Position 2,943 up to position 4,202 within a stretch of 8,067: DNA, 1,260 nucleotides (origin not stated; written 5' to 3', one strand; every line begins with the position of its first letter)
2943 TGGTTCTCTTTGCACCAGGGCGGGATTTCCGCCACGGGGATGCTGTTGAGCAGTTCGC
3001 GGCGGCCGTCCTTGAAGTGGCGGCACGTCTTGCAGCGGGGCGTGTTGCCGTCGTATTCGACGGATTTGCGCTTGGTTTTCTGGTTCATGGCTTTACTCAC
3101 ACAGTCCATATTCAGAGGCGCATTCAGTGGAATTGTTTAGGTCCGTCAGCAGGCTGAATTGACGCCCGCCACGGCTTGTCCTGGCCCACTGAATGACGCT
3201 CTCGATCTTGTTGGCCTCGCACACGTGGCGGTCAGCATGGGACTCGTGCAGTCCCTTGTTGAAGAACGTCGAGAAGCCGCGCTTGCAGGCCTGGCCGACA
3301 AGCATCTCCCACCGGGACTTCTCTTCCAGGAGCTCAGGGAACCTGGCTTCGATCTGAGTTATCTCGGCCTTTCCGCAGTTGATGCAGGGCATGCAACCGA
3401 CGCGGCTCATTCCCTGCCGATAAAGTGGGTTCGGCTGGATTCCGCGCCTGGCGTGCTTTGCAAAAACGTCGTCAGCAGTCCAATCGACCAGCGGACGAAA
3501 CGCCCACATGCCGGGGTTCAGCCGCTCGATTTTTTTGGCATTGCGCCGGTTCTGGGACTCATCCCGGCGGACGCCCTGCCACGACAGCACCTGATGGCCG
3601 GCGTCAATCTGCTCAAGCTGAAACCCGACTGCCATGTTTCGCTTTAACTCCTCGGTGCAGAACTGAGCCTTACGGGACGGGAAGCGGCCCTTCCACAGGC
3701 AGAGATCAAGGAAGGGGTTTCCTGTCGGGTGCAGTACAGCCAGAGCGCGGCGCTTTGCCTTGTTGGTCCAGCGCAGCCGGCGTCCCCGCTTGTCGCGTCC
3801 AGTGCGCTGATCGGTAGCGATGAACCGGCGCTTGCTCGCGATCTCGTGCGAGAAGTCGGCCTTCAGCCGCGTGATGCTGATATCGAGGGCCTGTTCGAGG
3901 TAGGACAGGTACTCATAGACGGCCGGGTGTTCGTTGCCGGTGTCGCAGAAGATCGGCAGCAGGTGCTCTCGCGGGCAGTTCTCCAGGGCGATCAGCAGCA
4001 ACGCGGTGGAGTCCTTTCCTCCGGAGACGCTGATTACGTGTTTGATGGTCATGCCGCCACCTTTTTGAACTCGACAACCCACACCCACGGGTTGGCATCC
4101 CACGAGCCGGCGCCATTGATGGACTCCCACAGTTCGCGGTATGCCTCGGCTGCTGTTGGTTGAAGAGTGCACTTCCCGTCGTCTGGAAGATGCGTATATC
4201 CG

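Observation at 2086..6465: Translationally coupled six-gene DNA-modification module with no restriction partner, a candidate uncharacterised modification/anti-restriction system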

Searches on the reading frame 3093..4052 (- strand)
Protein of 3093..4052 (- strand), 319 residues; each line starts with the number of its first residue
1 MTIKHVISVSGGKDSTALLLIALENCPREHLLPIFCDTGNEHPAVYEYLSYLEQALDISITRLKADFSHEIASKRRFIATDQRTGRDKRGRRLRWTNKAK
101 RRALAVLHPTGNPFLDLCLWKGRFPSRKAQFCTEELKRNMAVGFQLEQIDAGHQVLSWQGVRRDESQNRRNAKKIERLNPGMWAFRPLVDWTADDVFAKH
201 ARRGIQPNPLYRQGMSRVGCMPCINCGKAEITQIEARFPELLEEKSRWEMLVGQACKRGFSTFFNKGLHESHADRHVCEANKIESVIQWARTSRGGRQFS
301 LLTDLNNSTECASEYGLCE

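Call 5: search_protein_families(library=pfam, proteins=[window:3093-4052:-], max_evalue=0.01)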
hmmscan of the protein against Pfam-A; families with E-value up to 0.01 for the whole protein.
window:3093-4052:- (319 aa): 2 families
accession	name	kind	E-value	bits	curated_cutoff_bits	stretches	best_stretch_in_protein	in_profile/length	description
PF01507.26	PAPS_reduct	-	1.3e-25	90.9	22.5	1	5-225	2-174/175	Phosphoadenosine phosphosulfate reductase domain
PF06508.19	QueC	-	0.003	17.5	22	1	5-73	2-68/210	Queuosine biosynthesis protein QueC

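Call 7: search_protein_families(library=phrogs, proteins=[window:3093-4052:-], max_evalue=0.001)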
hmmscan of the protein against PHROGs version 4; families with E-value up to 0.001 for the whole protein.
window:3093-4052:- (319 aa): 6 families
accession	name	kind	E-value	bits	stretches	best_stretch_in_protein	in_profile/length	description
phrog_424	-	moron, auxiliary metabolic gene and host takeover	8e-65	220.6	1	3-318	161-420/460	phosphoadenosine phosphosulfate reductase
phrog_15238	-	unknown function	2.8e-37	129.7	1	3-189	12-214/215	-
phrog_2302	-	moron, auxiliary metabolic gene and host takeover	2.8e-16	60.4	1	137-255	142-275/381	phosphoadenosine phosphosulfate reductase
phrog_31067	-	unknown function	2.9e-07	31.6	1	5-42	24-60/68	-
phrog_33262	-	moron, auxiliary metabolic gene and host takeover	4.8e-05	23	0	5-77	3-79/495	phosphoadenosine phosphosulfate reductase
phrog_34643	-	unknown function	6.7e-05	24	1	277-319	70-112/112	-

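Call 8: search_protein_families(library=ncbifam, proteins=[window:3093-4052:-], max_evalue=0.01)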
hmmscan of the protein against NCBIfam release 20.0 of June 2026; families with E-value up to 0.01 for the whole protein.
window:3093-4052:- (319 aa): 13 families
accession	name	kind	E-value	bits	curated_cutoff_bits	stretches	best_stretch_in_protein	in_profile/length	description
NF002537.0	PRK02090.1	equivalog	1e-17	64.6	154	1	157-239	145-228/244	phosphoadenylyl-sulfate reductase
NF010367.0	PRK13795.1-2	equivalog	1.6e-17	63.2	456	2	125-244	317-436/584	hypothetical protein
NF006327.0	PRK08557.1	equivalog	1.7e-16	60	366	2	106-245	237-376/415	hypothetical protein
NF010366.0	PRK13795.1-1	equivalog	4.4e-16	58.2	745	2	125-262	343-480/667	hypothetical protein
NF006351.0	PRK08576.1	equivalog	9.3e-16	57.4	290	2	124-236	306-414/436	hypothetical protein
NF010368.0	PRK13795.1-3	equivalog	3.1e-13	48.9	588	1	154-263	349-458/635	hypothetical protein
NF010369.0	PRK13795.1-4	equivalog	3.2e-13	48.8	1086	2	154-245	357-450/633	hypothetical protein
TIGR02055.1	APS_reductase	subfamily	1e-10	41.8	235.3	1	159-226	101-170/194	adenylylsulfate reductase, thioredoxin dependent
TIGR00434.1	cysH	subfamily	1.9e-09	37.7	165.1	1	154-238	116-202/214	phosophoadenylyl-sulfate reductase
TIGR02057.1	PAPS_reductase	equivalog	3.1e-07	30.5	254.2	1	158-238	132-213/224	phosphoadenosine phosphosulfate reductase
TIGR03183.1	DNA_S_dndC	equivalog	5.7e-07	28.8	290.4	1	125-198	110-195/447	DNA phosphorothioation system sulfurtransferase DndC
NF005316.0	PRK06850.1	equivalog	9.4e-07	28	536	1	125-197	126-208/505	hypothetical protein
TIGR02432.1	lysidine_TilS_N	equivalog_domain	0.0041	17.1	93.6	0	5-29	2-26/189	tRNA lysidine(34) synthetase TilS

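Call 9: search_protein_families(library=padloc, proteins=[window:3093-4052:-], max_evalue=0.01)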
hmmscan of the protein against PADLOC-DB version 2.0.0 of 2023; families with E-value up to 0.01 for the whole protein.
window:3093-4052:- (319 aa): 4 families
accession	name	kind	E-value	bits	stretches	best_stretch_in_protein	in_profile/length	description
PDLC02782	SspD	-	5.6e-27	93.1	2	4-80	1-79/277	SspD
PDLC02510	BrxP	-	5.4e-16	56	2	153-241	241-331/779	BrxP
PDLC02662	DndC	-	1.4e-07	28.9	1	124-197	122-205/481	DndC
PDLC02661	DndC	-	2e-07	28.4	1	124-197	118-201/468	DndC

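Call 10: find_homologous_proteins(query=window:3093-4052:-, max_evalue=1e-10)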
Query window:3093-4052:- (319 aa): 6730 proteins with E <= 1e-10 among 8000 candidates; the best 120 are listed.
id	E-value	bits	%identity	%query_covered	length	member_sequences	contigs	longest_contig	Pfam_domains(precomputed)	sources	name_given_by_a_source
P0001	4.7e-196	669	92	100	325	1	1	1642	PF01507.26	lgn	-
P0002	6.7e-192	655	89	100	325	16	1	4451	PF01507.26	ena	-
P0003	2.5e-191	653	88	100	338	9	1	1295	PF01507.26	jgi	-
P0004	4.9e-182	623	77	100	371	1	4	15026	PF01507.26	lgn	-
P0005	8.7e-176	602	81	100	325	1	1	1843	PF01507.26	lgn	-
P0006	3.7e-165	567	77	100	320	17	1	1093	PF01507.26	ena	-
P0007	3.5e-164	564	76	100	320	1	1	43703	PF01507.26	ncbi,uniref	ncbi:phosphoadenosine phosphosulfate reductase family protein [Chromobacterium vaccinii]|uniref:phos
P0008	8.6e-164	563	76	100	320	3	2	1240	PF01507.26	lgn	-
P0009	1.9e-162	558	75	99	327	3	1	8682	PF01507.26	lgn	-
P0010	1.0e-161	556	76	99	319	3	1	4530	PF01507.26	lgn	-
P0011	2.4e-161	555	76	100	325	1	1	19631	PF01507.26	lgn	-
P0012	2.6e-160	551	76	99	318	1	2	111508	PF01507.26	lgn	-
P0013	5.8e-160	550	75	100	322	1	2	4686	PF01507.26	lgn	-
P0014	2.8e-158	544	67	100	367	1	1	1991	PF01507.26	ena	-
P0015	1.3e-156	539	75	99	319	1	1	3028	PF01507.26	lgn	-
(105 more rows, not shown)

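Call 11: search_dna_similar(query=window:3093-4052:-, collection=phages, mode=protein, max_rows=40)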
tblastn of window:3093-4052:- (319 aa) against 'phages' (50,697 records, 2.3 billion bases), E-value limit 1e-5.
Records with a match: 149; places in all: 149; records where one place covers at least 80% of the query: 45.
Best place of each record, by identity: 60-80% 3; <60% 146.
By first word of the organism name: Escherichia 26; Stx2a-converting 26; Burkholderia 25; Vibrio 17; Acinetobacter 8; Bacteroides 7; Enterobacteria 4; Acidovorax 3; Pseudomonas 3; Stenotrophomonas 3; and 20 more.
By host as written in the record: - 55; Burkholderia sp. 15; Escherichia coli 8; Acinetobacter baumannii 3; Escherichia coli K514 (EHEC) 3; Burkholderia pseudomallei 2; Yersinia pestis EV76 2; Serratia marcescens 2; and 49 more.
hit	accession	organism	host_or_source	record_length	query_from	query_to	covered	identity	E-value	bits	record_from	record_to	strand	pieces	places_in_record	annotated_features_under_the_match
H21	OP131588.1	Acidovorax phage Acica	Acidovorax cattleyae GBBC 1148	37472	2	319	95%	63.7%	7e-92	414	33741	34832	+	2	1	phosphoadenosine phosphosulfate reductase family protein | AlpA family regulatory protein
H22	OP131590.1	Acidovorax phage Alfacinha1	Acidovorax valerianellae GBBC 3357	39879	3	319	95%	63.9%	6e-93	413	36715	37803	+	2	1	phosphoadenosine phosphosulfate reductase family protein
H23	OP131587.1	Acidovorax phage Alfacinha3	Acidovorax valerianellae GBBC 3161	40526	3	319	95%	63.9%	1e-92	412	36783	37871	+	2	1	phosphoadenosine phosphosulfate reductase family protein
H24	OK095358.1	Burkholderia phage phiBt-TXDOH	Burkholderia pseudomallei BP82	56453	3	319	99%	50.0%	4e-93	308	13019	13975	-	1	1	hypothetical protein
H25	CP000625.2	Burkholderia phage phi644-2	Burkholderia pseudomallei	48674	3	319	99%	48.8%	4e-91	302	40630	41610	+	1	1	gp56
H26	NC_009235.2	Burkholderia phage phi644-2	Burkholderia pseudomallei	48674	3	319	99%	48.8%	4e-91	302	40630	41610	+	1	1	phosphoadenosine phosphosulfate reductase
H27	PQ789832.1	Burkholderia phage vB_E438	Burkholderia sp.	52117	5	319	99%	48.8%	9e-91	301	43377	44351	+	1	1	PAPS reductase/sulfotransferase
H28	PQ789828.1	Burkholderia phage vB_E174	Burkholderia sp.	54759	5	319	99%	48.8%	1e-90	300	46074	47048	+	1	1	PAPS reductase/sulfotransferase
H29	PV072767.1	Burkholderia phage vB_E173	Burkholderia sp.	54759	5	319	99%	48.8%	1e-90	300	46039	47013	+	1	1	PAPS reductase/sulfotransferase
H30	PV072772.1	Burkholderia phage vB_E264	Burkholderia sp.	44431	5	319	99%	48.8%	3e-90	299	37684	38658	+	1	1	PAPS reductase/sulfotransferase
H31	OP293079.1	Burkholderia phage PhiBt-E264.1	Lysogenic Burkholderia thailandensis ...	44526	5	319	99%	48.8%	3e-90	299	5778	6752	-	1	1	hypothetical protein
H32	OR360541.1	Burkholderia phage phiBtTUL1a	Burkholderia pseudomallei Bp82, ...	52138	5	319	99%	48.8%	3e-90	299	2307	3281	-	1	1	hypothetical protein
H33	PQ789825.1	Burkholderia phage vB_SR1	Burkholderia sp.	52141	5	319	99%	48.8%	3e-90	299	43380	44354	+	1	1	PAPS reductase/sulfotransferase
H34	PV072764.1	Burkholderia phage vB_RY5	Burkholderia sp.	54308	5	319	99%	48.8%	3e-90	299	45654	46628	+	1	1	PAPS reductase/sulfotransferase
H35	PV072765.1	Burkholderia phage vB_PR1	Burkholderia sp.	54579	5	319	99%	48.8%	3e-90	299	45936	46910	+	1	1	PAPS reductase/sulfotransferase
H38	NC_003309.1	Burkholderia phage phiE125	Burkholderia thailandensis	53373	5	319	99%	48.8%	3e-90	299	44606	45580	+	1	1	phosphoadenosine phosphosulfate reductase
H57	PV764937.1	Agrobacterium phage Rivra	Agrobacterium tumefaciens EHA105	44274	1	319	100%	40.9%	5e-69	238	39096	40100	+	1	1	PAPS reductase-like domain protein | methyltransferase | DNA methyltransferase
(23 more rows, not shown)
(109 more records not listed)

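Call 12: get_annotated_region(hit=H21, flank=5000)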
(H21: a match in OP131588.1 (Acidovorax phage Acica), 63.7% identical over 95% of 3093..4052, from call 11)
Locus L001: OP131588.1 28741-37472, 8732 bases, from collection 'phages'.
description: Acidovorax phage Acica, complete genome.
organism: Acidovorax phage Acica (NCBI taxid 2972490)
taxonomy: Viruses; Duplodnaviria; Heunggongvirae; Uroviricota; Caudoviricetes; Peduoviridae
host: Acidovorax cattleyae GBBC 1148; source: -; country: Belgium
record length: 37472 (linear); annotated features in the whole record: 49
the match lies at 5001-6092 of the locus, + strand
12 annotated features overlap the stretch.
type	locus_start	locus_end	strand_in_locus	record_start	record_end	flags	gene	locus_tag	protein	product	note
CDS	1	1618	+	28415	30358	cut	-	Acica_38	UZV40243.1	replication protein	replication protein GpA, endonuclease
CDS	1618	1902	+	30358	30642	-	-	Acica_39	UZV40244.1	hypothetical protein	-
CDS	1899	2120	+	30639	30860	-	-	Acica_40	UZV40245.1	hypothetical protein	-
CDS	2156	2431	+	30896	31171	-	-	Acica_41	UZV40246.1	hypothetical protein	-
CDS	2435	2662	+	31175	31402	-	-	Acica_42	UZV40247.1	hypothetical protein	-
CDS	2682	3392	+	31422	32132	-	-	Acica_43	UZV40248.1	hypothetical protein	-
CDS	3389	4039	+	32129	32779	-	-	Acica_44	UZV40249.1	hypothetical protein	-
CDS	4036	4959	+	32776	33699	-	-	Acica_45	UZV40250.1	C-5 cytosine-specific DNA methylase family protein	-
CDS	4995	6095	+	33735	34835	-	-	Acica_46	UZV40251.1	phosphoadenosine phosphosulfate reductase family protein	-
CDS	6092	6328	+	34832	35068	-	-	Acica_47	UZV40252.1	AlpA family regulatory protein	-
CDS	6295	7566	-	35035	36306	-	-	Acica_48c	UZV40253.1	integrase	integrase, site-specific tyrosine recombinase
misc_feature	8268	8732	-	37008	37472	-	-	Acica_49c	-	-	similar to hypothetical protein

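Call 13: get_annotated_region(hit=H38, flank=5000)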
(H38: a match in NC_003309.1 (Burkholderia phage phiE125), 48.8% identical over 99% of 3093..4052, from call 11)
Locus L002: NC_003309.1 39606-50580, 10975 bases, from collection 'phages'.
description: Burkholderia phage phiE125, complete genome.
organism: Burkholderia phage phiE125 (NCBI taxid 2883940)
taxonomy: Viruses; Duplodnaviria; Heunggongvirae; Uroviricota; Caudoviricetes; Stanholtvirus; Stanholtvirus E125
host: Burkholderia thailandensis; source: -; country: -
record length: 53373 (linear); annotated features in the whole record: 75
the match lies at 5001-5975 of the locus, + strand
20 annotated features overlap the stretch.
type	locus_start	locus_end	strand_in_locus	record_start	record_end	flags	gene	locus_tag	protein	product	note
CDS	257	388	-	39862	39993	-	-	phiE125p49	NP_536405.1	hypothetical protein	gp48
CDS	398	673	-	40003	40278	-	-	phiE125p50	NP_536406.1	hypothetical protein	gp49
CDS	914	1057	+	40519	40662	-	-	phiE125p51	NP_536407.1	hypothetical protein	gp50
CDS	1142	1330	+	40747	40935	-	-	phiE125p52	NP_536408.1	hypothetical protein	gp51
CDS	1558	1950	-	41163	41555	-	-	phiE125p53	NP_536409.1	transcriptional repressor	gp52; similar to Xylella fastidiosa XF0499, AE003899; Prophage e14 protein b1145, F64859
CDS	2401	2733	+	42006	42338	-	-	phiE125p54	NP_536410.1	hypothetical protein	gp53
CDS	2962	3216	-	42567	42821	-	-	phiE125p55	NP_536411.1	hypothetical protein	gp54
CDS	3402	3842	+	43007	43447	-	-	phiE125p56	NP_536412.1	CII-like transcriptional activator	gp55; similar to Phage phi CTX Orf33, BAA36261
CDS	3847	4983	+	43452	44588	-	-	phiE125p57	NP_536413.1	site-specific DNA-methyltransferase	gp56; similar to Citrobacter freundii Cfr9I methylase, X17022; Pseudomonas alcaligenes Pac25I methylase, U88088; ...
CDS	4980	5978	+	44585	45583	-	-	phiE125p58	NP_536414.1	phosphoadenosine phosphosulfate reductase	gp57; similar to Phage 186 Orf84, U32222; Aeropyrum pernix APE2075, F72512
CDS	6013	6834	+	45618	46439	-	-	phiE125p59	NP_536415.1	ParB-like partition protein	gp58; similar to Rhodococcus equi ParA, NP_066815; Lactococcus lactis ParA, NP_266252; Mesorhizobium loti mlr6157, ...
CDS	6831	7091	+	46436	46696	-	-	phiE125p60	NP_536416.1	replication initiation protein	gp59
CDS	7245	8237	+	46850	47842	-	-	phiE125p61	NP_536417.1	replication initiation O-like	gp60; similar to CP-933R Z2397, NP_287824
CDS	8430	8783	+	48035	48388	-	-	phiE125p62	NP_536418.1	Holliday junction resolvase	gp61; similar to Prophage pi3 protein 45, AL596172; Listeria monocytogenes lmo2306, CAD00384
CDS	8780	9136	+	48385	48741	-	-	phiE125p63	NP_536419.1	hypothetical protein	gp62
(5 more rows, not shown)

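Call 14: get_annotated_region(hit=H57, flank=5000)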
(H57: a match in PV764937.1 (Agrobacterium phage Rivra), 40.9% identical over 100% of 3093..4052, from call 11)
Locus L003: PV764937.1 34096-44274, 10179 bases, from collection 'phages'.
description: Agrobacterium phage Rivra, complete genome.
organism: Agrobacterium phage Rivra (NCBI taxid 3435548)
taxonomy: Viruses
host: Agrobacterium tumefaciens EHA105; source: soil; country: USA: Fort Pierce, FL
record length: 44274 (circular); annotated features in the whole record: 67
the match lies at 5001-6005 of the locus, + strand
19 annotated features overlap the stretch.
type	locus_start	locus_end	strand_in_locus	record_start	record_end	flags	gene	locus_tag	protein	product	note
CDS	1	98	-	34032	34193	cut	-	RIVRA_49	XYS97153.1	hypothetical protein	49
CDS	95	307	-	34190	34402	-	-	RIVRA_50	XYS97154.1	hypothetical protein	50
CDS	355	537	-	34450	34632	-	-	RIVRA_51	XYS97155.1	hypothetical protein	51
CDS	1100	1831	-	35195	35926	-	-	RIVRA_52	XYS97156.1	repressor protein CI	52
CDS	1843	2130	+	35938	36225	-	-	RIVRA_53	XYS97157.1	hypothetical protein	53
tRNA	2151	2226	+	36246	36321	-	-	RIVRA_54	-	tRNA-Leu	tRNA-Leu(cag)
CDS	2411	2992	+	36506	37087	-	-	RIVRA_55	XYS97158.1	regulatory protein CII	55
CDS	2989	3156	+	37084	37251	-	-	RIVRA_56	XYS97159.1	hypothetical protein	56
CDS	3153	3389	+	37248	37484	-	-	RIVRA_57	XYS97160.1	hypothetical protein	57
CDS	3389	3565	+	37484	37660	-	-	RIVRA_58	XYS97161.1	hypothetical protein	58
CDS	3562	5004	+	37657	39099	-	-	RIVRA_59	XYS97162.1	methyltransferase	59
CDS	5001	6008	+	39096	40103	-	-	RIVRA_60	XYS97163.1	PAPS reductase-like domain protein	60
CDS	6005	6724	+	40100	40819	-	-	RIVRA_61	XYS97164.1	DNA methyltransferase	61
CDS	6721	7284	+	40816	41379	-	-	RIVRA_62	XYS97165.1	hypothetical protein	62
CDS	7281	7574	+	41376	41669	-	-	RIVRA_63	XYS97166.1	hypothetical protein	63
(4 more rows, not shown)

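Call 21: search_solved_structures(query=window:3093-4052:-, max_evalue=0.01)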
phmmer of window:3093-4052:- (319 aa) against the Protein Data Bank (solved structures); distinct sequences matched with E-value up to 0.01: 4.
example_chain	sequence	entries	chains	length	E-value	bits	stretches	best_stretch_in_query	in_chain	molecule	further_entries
6vpu_A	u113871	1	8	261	3e-08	36.7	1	157-241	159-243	Phosphoadenosine phosphosulfate reductase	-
2o8v_A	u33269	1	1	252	0.00018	24.2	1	158-241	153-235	Phosphoadenosine phosphosulfate reductase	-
7lhr_A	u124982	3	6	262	0.00044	23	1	159-224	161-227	Phosphoadenosine phosphosulfate reductase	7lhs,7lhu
1sur_A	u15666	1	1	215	0.00055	22.6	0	158-219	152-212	PAPS REDUCTASE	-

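Call 24: find_related_loci(query=A1, collection=genome_contigs, flank=8000)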
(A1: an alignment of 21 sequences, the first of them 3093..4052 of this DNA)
Query A1 (319 aa) in genome_contigs; peptide patterns used: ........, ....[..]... (x = any residue, [..] = any of these).
177 stretches matched a pattern; 156 encode a relative of the query (tblastn E <= 1e-3); the best 80 are kept; 80 distinct loci.
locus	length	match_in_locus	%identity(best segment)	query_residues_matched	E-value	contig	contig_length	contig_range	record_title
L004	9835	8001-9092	65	2-318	3e-155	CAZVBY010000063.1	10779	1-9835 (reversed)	MAG TPA_asm: uncultured Thiobacillus sp. isolate SRP257756_co1_56 genome assembly, contig: NODE_5543_length_10779_cov_3.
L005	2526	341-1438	64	1-319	6e-160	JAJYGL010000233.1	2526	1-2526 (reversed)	MAG: Proteobacteria bacterium isolate DBS1-3.bin12 NODE_101408_length_2526_cov_8.17882, whole genome shotgun sequence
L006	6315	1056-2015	66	1-319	5e-146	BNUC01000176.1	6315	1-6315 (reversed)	Betaproteobacteria bacterium MS502-56 DNA, sequence176, whole genome shotgun sequence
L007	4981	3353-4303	66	3-319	4e-147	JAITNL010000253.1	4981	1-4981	MAG: Accumulibacter sp. isolate Po218_bin15 k119_1668911, whole genome shotgun sequence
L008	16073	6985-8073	63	3-319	2e-143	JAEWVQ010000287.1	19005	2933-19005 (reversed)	MAG: Proteobacteria bacterium isolate OH_SDB_69 k127_1086844, whole genome shotgun sequence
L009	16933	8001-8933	66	3-319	9e-141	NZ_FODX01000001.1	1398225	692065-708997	Nitrosovibrio sp. Nv6, whole genome shotgun sequence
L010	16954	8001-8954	64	1-319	2e-139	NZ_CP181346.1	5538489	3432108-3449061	Delftia sp. PS-11 chromosome, complete genome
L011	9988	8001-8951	66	1-319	1e-138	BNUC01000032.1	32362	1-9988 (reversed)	Betaproteobacteria bacterium MS502-56 DNA, sequence032, whole genome shotgun sequence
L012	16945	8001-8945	66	2-319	4e-138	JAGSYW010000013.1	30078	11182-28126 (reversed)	MAG: Burkholderiaceae bacterium isolate CTSoil_108 scaffold_459, whole genome shotgun sequence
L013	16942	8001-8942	65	5-319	2e-137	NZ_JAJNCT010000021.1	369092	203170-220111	Comamonas koreensis strain KCTC 12005 platanus_K_17_124_21, whole genome shotgun sequence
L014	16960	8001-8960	64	1-319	3e-136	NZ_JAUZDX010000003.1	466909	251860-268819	Acidovorax sp. A1169 1169_3, whole genome shotgun sequence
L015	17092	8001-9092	58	3-318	3e-136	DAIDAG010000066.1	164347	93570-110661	MAG TPA_asm: Sideroxydans sp. isolate clean1836 k141_21878, whole genome shotgun sequence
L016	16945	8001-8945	65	1-319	1e-135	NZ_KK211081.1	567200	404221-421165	Deefgea rivuli DSM 18356 Q320DRAFT_scaffold00001.1, whole genome shotgun sequence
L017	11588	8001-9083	57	5-319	2e-134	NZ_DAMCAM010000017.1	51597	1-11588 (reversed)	MAG: Melaminivora sp. isolate CTOTU49485 NODE_51_length_51597_cov_11.996042, whole genome shotgun sequence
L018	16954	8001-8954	66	1-319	2e-134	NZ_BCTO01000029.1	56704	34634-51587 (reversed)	Delftia tsuruhatensis NBRC 16741, whole genome shotgun sequence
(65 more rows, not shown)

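Call 26: find_encoding_contigs(protein=P0004, flank=8000, max_places=3)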
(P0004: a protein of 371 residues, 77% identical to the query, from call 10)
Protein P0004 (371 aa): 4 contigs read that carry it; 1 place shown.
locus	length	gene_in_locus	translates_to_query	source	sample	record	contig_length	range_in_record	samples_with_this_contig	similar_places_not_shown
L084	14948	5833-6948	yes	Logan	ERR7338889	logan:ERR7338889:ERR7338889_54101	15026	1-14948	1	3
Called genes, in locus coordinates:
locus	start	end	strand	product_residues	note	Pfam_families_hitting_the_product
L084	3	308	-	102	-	?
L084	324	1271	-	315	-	PF09588:YqaJ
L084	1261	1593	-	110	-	-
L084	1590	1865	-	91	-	-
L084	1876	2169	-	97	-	-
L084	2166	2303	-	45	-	-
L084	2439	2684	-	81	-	-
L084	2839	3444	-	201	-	-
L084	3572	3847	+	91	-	PF15943:YdaS_toxin (weak)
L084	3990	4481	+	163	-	PF06892:Phage_CP76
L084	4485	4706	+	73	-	-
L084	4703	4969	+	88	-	-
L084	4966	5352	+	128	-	-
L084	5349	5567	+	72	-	-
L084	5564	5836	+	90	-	-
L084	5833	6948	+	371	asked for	PF01507:PAPS_reduct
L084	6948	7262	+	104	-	-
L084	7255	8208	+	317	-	-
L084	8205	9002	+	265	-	-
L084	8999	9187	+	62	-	-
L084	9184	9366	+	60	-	-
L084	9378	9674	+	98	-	-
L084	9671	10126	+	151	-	-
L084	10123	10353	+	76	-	-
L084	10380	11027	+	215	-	PF13560:HTH_31 (weak)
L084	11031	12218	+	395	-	PF03592:Terminase_2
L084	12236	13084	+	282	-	PF01541:GIY-YIG, PF07460:NUMOD3 (weak)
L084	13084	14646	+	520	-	-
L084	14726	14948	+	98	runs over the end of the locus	-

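Call 27: find_encoding_contigs(protein=P0002, flank=8000, max_places=2)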
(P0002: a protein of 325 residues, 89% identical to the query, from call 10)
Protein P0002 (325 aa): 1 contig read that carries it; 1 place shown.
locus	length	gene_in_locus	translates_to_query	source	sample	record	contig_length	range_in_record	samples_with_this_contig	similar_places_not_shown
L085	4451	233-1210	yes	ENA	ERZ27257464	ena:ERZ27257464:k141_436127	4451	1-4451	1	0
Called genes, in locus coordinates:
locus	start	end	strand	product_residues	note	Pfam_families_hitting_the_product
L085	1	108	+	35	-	?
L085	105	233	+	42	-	-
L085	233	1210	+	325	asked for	PF01507:PAPS_reduct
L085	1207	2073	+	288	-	PF07120:DUF1376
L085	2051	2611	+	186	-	-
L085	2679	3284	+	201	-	PF05866:RusA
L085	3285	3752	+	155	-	-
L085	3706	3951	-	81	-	PF13560:HTH_31 (faint)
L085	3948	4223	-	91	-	-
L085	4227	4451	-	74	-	?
